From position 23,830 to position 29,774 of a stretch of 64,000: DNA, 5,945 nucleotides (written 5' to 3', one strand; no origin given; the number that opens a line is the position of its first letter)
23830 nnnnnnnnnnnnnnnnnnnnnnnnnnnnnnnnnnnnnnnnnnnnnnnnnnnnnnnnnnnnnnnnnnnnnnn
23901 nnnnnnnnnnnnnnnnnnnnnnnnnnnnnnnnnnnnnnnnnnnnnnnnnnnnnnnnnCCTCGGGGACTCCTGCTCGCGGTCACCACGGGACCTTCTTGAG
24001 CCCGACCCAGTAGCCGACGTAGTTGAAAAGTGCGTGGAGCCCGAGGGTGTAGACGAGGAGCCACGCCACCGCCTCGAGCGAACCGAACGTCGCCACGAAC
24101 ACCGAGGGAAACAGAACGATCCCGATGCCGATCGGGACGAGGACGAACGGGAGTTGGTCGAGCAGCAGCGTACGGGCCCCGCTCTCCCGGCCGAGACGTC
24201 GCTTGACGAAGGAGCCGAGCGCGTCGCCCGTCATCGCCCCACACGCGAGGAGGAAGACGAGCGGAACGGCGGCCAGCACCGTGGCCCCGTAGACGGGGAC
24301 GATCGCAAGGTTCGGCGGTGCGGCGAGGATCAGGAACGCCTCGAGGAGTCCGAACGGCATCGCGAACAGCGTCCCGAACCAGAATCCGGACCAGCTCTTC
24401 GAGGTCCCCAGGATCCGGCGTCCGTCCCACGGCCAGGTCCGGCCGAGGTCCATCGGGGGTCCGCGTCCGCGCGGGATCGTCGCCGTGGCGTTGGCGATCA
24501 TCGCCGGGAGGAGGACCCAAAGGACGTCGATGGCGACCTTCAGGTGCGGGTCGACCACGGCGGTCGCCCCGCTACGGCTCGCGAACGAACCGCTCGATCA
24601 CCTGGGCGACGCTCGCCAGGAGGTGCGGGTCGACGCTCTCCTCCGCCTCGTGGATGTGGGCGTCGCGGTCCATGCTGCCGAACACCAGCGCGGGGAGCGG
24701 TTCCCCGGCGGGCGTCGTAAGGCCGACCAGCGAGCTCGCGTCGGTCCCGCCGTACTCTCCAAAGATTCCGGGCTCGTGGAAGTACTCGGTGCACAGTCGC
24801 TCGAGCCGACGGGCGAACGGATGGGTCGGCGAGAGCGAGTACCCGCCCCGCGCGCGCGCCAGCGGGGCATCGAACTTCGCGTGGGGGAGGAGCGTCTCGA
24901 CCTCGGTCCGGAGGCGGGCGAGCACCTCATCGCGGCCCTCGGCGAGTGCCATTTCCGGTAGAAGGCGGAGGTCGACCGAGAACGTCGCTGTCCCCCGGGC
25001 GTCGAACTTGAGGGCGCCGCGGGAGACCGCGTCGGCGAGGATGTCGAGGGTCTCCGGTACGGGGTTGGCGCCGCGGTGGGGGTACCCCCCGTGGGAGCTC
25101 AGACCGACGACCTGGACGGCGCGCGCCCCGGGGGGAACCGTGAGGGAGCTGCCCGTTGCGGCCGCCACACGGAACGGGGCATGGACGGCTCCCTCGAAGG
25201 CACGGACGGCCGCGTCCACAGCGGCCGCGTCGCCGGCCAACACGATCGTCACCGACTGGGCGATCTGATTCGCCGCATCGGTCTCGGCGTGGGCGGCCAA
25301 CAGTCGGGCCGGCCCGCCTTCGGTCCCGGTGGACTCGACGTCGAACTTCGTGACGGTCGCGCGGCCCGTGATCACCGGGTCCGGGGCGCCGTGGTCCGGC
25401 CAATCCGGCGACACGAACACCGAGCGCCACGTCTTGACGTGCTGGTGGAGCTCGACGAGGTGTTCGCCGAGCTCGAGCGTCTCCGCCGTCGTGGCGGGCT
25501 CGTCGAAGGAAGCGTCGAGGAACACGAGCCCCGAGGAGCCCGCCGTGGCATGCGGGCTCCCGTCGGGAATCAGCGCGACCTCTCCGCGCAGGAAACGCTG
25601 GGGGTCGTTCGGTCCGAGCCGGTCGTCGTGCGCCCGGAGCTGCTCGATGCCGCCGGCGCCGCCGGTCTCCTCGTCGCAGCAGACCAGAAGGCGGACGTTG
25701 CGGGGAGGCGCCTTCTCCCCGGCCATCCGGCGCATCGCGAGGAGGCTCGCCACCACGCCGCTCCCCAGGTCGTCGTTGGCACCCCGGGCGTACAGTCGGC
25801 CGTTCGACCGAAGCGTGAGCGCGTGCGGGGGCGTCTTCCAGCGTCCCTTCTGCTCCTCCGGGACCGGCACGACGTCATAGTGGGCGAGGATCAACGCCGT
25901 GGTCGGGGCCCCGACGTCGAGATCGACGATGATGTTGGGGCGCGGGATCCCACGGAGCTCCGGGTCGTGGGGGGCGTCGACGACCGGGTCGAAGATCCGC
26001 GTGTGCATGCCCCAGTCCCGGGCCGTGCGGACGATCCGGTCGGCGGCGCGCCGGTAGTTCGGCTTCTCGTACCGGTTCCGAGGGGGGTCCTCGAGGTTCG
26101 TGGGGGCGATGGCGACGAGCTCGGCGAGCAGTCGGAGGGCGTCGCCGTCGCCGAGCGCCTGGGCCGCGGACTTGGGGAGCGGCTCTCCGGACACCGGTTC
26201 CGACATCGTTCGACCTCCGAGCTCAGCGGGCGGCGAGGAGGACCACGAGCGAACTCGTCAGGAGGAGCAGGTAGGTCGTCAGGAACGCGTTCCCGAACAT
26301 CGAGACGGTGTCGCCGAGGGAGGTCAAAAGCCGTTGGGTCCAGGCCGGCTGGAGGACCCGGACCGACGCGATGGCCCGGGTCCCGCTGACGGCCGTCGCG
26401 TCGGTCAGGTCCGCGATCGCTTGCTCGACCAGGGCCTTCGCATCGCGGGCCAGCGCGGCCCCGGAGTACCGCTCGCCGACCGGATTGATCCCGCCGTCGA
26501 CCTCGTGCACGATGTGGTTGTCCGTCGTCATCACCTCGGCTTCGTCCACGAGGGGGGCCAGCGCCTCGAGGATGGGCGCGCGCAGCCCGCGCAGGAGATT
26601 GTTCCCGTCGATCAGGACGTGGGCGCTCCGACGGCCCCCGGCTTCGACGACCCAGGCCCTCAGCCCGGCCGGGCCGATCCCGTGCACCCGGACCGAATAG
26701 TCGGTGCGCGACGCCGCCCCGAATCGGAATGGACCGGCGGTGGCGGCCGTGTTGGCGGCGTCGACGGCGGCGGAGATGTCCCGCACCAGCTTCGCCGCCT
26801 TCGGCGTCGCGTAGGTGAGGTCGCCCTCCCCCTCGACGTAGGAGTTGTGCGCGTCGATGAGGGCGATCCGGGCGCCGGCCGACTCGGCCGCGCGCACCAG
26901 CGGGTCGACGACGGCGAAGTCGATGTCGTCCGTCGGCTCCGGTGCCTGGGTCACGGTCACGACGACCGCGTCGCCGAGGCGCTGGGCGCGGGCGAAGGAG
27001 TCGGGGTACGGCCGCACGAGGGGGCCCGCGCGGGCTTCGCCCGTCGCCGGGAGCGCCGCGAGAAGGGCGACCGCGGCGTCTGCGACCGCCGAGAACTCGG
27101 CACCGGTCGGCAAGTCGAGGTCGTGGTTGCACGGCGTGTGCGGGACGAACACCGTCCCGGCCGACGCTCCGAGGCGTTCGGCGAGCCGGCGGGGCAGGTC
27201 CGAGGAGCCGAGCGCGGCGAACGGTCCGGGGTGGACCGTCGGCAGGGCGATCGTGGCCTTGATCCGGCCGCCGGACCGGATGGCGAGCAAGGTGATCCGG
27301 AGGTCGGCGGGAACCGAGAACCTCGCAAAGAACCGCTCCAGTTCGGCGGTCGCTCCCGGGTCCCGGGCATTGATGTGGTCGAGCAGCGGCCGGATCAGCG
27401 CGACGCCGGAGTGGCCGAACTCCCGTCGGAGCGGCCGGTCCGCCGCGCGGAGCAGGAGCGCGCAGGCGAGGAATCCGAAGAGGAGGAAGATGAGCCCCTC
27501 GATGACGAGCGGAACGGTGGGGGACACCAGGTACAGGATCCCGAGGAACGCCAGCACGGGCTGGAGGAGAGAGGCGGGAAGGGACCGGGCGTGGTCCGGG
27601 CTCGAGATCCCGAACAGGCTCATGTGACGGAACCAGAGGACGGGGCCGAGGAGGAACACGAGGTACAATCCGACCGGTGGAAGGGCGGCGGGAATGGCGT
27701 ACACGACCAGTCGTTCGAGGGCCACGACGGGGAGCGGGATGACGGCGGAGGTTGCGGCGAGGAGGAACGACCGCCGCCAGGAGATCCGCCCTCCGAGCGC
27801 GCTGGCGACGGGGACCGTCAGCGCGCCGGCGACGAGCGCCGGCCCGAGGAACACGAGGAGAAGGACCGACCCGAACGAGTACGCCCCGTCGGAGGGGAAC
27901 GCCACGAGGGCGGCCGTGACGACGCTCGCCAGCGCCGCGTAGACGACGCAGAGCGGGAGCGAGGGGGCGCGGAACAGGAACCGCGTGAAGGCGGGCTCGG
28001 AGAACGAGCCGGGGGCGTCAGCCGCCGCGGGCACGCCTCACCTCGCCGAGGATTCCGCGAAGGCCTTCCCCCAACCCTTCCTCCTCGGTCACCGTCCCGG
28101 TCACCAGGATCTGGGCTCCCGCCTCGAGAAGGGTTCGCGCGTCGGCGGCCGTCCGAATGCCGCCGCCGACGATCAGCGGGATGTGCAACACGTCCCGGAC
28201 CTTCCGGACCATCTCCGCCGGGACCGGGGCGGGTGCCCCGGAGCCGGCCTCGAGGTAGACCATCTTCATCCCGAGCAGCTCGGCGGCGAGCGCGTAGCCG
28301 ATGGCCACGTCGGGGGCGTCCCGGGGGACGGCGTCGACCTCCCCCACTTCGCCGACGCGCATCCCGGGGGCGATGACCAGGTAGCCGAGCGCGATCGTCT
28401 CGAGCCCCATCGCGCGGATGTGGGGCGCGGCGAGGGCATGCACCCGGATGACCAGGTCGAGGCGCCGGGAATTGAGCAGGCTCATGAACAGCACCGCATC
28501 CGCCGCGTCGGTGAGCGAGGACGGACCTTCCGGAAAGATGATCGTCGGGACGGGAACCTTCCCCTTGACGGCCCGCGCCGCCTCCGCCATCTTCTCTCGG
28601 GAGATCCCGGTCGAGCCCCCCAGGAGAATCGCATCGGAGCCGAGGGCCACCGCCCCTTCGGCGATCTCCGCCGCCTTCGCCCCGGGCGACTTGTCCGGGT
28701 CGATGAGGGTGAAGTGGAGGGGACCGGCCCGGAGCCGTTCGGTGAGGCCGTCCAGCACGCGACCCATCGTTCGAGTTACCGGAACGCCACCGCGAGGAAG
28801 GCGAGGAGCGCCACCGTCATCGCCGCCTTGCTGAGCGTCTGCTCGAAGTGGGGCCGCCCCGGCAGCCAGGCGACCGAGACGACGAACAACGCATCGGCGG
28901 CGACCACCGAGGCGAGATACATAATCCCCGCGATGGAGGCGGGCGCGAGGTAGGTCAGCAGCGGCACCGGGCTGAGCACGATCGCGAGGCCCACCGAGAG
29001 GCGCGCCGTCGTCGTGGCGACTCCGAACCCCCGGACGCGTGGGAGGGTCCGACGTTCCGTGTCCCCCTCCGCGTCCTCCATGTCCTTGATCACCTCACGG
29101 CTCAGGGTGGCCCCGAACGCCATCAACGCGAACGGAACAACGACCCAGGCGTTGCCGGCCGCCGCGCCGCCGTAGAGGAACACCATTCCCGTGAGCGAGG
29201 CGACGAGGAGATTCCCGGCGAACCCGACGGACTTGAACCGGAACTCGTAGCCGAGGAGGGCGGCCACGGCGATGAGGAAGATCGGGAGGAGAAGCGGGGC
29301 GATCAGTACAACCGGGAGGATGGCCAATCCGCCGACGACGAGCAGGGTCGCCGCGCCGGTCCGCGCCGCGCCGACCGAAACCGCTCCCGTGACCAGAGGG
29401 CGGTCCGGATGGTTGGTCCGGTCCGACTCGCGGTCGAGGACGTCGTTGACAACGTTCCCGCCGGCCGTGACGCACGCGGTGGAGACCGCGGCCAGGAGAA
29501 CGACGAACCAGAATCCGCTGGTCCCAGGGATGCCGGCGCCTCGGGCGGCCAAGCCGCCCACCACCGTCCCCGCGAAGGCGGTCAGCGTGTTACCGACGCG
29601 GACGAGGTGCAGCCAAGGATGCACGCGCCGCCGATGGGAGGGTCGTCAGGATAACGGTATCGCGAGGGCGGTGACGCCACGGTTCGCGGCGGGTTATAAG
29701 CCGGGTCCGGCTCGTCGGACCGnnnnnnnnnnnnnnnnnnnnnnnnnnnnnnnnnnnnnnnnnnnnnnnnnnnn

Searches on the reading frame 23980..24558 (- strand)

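Call 19: search_protein_families(library=pfam, proteins=[window:23980-24558:-], max_evalue=0.0001)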
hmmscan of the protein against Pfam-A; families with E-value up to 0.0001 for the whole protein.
window:23980-24558:- (192 aa): 1 family
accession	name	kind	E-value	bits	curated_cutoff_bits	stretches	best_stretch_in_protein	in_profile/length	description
PF01864.22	CarS-like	-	4.7e-36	124.8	22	1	7-192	3-175/175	CDP-archaeol synthase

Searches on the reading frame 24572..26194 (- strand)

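Call 19: search_protein_families(library=pfam, proteins=[window:24572-26194:-], max_evalue=0.0001)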
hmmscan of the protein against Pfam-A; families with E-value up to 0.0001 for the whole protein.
window:24572-26194:- (540 aa): 2 families
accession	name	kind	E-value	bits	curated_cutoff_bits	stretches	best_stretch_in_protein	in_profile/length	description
PF01546.33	Peptidase_M20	-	6.8e-21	75.6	24.6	1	102-538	2-205/206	Peptidase family M20/M25/M40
PF04389.22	Peptidase_M28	-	1.4e-07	31.8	21.3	1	87-181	1-72/193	Peptidase family M28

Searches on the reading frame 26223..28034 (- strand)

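Call 25: search_protein_families(library=pfam, proteins=[window:26223-28034:-], max_evalue=0.0001)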
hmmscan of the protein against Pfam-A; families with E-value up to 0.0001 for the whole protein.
window:26223-28034:- (603 aa): 1 family
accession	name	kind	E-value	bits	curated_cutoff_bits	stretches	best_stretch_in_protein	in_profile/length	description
PF09843.14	DUF2070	-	5.6e-108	362.1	30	1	16-593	4-559/561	Predicted membrane protein (DUF2070)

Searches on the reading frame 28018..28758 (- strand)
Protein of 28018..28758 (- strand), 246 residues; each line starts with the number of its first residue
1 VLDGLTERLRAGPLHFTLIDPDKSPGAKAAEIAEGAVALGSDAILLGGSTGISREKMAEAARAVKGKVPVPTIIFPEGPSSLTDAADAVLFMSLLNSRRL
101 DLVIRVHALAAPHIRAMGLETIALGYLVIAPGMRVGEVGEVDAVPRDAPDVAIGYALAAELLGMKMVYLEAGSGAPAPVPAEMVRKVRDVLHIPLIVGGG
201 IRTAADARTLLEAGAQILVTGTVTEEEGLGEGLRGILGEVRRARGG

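Call 25: search_protein_families(library=pfam, proteins=[window:28018-28758:-], max_evalue=0.0001)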
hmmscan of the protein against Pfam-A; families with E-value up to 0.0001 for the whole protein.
window:28018-28758:- (246 aa): 3 families
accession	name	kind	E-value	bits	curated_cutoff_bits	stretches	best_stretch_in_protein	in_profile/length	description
PF01884.23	PcrB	-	3.4e-49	167.8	23.9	1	15-228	8-215/226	PcrB family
PF00977.27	His_biosynth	-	3.1e-08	33.8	23.6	1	174-224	55-105/228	Histidine biosynthesis protein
PF01180.27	DHO_dh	-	6.8e-06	25.9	27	1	173-225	218-273/291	Dihydroorotate dehydrogenase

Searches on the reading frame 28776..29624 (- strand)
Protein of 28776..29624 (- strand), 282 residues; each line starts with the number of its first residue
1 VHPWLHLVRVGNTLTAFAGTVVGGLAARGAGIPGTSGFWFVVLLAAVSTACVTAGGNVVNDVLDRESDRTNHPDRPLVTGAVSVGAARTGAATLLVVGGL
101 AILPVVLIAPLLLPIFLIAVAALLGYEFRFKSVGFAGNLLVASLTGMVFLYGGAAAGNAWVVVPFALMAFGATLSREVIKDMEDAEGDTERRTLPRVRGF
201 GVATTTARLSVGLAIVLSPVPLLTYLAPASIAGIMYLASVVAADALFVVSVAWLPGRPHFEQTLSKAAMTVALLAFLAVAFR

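Call 25: search_protein_families(library=pfam, proteins=[window:28776-29624:-], max_evalue=0.0001)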
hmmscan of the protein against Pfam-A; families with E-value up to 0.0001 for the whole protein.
window:28776-29624:- (282 aa): 1 family
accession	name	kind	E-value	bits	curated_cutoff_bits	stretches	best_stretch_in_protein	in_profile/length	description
PF01040.23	UbiA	-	1.9e-29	103.1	34.2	1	20-250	4-229/250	UbiA prenyltransferase family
